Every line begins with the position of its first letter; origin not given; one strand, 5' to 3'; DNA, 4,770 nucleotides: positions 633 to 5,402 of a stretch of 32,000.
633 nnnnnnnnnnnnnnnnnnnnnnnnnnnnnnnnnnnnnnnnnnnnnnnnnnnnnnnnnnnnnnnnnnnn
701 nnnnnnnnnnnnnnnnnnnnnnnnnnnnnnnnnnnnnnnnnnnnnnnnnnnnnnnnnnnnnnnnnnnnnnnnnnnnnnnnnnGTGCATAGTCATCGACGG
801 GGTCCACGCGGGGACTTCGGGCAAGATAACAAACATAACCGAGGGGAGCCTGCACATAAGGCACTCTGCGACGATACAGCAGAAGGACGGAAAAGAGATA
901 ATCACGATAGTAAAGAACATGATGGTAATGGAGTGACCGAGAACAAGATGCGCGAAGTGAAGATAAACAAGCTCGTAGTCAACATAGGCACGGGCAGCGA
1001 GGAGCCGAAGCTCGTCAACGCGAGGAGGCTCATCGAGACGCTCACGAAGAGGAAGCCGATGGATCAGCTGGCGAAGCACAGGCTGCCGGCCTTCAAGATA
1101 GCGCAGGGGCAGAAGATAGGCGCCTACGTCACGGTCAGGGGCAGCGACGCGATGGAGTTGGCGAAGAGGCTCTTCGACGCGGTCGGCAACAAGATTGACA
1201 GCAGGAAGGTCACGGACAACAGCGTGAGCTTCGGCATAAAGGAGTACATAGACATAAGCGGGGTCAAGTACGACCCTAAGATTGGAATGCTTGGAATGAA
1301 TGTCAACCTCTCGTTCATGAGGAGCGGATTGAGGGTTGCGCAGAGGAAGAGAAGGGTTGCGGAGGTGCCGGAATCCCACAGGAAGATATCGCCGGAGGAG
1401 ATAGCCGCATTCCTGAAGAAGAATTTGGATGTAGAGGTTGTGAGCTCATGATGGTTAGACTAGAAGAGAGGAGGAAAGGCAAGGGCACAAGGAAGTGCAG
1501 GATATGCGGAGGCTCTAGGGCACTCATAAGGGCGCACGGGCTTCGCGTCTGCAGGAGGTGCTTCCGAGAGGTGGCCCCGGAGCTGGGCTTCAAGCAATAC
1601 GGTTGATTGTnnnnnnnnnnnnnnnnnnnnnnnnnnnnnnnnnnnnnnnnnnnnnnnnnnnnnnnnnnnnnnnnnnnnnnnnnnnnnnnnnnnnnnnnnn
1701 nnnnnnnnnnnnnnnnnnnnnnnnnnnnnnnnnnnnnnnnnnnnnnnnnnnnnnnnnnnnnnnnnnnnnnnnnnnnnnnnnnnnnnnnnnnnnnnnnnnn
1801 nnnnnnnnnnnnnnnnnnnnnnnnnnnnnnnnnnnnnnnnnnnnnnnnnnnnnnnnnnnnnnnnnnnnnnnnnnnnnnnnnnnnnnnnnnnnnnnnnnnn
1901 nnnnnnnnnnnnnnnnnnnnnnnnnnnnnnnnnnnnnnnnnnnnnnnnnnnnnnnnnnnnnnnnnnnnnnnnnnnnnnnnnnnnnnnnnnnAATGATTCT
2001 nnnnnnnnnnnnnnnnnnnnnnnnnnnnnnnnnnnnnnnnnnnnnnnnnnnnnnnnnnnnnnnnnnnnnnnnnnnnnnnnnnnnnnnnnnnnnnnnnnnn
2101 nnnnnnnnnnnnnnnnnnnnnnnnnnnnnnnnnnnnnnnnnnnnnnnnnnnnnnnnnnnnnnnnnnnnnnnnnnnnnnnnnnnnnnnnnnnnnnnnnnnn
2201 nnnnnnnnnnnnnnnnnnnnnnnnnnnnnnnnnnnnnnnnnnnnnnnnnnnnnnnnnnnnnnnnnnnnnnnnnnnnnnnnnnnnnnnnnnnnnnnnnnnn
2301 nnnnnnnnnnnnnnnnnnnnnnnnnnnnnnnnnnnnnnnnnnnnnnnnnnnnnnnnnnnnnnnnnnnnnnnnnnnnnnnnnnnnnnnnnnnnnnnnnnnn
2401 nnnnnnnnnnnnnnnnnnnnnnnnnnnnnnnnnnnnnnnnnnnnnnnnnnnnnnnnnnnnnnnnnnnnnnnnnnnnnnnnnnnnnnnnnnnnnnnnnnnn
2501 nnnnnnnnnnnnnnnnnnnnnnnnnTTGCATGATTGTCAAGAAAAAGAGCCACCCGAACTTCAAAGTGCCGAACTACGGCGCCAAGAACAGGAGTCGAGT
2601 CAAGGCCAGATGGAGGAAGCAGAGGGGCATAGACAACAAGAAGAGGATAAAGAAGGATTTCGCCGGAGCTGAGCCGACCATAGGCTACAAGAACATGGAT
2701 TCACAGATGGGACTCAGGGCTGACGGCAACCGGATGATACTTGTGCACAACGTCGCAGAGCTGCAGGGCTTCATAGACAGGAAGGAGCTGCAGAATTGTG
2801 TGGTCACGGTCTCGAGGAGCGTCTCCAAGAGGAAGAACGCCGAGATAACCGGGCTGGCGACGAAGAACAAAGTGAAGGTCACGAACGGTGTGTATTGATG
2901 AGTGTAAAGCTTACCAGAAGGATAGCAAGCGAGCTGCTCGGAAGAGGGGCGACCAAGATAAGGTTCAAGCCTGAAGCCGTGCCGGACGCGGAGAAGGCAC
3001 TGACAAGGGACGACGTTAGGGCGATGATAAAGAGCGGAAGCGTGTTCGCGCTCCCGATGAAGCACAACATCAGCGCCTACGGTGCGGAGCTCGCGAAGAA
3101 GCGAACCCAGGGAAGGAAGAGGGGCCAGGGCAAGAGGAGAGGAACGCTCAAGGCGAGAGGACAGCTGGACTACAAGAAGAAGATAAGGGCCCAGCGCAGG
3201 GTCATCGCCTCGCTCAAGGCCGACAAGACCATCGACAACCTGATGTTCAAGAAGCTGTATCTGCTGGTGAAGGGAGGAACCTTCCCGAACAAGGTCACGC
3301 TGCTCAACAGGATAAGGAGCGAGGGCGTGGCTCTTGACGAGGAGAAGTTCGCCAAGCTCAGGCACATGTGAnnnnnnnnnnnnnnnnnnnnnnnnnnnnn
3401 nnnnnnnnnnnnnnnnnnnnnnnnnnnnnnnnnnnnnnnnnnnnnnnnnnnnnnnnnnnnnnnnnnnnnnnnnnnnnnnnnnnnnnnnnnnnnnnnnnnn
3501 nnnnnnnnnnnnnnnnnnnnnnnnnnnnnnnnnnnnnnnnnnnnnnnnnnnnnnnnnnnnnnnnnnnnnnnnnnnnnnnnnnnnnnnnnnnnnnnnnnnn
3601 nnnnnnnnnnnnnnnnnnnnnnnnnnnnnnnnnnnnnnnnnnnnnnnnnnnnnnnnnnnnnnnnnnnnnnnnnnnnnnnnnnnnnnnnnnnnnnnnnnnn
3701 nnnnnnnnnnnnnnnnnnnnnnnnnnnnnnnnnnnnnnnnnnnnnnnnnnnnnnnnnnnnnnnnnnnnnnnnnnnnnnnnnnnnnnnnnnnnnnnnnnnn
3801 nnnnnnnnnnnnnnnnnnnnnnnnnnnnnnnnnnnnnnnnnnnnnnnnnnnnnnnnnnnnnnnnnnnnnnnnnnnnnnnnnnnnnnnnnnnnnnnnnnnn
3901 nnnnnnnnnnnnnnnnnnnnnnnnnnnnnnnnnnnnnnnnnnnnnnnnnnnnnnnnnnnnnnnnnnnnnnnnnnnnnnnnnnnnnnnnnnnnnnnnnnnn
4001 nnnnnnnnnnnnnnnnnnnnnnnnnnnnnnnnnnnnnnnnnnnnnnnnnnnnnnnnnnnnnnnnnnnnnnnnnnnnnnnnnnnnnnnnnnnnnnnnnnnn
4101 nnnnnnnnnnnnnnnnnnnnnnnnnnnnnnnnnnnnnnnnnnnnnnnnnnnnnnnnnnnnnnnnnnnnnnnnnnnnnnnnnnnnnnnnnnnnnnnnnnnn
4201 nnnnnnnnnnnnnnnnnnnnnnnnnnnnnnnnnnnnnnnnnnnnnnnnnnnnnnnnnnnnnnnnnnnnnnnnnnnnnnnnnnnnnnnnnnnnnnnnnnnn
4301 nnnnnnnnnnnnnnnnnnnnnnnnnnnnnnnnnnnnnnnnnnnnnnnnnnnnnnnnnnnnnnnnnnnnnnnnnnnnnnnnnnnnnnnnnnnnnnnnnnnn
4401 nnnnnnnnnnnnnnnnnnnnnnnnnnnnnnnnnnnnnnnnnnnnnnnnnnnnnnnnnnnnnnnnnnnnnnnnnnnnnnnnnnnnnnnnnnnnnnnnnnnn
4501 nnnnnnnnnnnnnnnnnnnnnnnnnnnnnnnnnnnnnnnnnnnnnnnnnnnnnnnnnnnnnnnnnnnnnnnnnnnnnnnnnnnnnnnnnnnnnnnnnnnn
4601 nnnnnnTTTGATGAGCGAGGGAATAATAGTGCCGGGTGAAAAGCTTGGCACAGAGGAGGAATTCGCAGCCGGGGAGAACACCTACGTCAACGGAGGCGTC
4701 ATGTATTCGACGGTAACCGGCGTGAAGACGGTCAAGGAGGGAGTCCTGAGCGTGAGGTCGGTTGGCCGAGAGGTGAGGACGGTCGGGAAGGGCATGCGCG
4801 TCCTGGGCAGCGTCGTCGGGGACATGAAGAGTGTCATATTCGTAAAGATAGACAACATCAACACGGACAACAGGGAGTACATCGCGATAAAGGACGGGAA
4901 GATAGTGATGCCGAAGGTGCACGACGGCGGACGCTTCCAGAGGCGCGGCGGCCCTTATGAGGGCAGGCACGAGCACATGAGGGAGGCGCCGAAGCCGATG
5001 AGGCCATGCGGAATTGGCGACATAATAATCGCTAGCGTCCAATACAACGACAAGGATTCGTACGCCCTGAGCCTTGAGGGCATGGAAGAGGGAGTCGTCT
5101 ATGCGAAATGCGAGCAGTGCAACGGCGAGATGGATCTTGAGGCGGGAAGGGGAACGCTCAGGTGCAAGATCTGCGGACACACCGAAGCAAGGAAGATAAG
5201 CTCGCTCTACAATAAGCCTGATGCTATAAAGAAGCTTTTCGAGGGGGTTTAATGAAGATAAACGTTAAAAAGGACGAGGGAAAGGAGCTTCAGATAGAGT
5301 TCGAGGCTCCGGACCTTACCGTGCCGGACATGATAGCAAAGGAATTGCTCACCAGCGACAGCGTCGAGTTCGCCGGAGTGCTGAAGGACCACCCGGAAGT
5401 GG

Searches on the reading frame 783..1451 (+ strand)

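Call 73: search_protein_families(library=pfam, proteins=[window:783-1451:+], max_evalue=0.01)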
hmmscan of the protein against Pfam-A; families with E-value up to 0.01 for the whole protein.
window:783-1451:+ (222 aa): 2 families
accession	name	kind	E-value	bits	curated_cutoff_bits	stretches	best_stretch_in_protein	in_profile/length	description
PF00673.26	Ribosomal_L5_C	-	6.2e-12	45.9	27.8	1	111-190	1-84/94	ribosomal L5P family C-terminus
PF00281.24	Ribosomal_L5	-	3.2e-10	40.6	34.9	1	54-106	1-56/57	Ribosomal protein L5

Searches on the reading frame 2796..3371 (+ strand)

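Call 73: search_protein_families(library=pfam, proteins=[window:2796-3371:+], max_evalue=0.01)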
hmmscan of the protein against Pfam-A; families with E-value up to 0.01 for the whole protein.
window:2796-3371:+ (191 aa): 2 families
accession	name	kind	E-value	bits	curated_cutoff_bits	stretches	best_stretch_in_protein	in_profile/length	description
PF25476.1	Ribosomal_L19e_C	-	1.7e-17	63.8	25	1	98-176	10-90/91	Ribosomal protein L19e, C-terminal domain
PF01280.26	Ribosomal_L19e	-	4e-12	46.3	25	1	37-87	2-52/53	Ribosomal protein L19e, N-terminal domain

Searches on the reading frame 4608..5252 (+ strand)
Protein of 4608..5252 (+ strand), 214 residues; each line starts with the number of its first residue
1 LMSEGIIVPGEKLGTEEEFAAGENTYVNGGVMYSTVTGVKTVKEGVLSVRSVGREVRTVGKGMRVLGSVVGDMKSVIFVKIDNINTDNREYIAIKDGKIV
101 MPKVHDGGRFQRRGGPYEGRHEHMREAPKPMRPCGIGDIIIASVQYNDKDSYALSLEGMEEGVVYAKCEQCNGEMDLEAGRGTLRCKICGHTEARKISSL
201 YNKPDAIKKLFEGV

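Call 73: search_protein_families(library=pfam, proteins=[window:4608-5252:+], max_evalue=0.01)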
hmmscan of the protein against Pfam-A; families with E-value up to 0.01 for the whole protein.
window:4608-5252:+ (214 aa): 4 families
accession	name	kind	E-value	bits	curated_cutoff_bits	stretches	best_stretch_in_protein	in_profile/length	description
PF14382.12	ECR1_N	-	3.5e-12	46.3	27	1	6-42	1-37/38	Exosome complex exonuclease RRP4 N-terminal region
PF22625.2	ECR1_N_2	-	5.3e-07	29.8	27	1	6-48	3-46/51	Exosome RNA binding protein RRP4 N-terminal domain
PF05180.17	zf-DNL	-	0.0091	16.4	27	0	149-172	12-35/64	DNL zinc finger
PF05129.18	Zn_ribbon_Elf1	-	0.0099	16.4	29.8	0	168-205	25-68/79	Transcription elongation factor Elf1 like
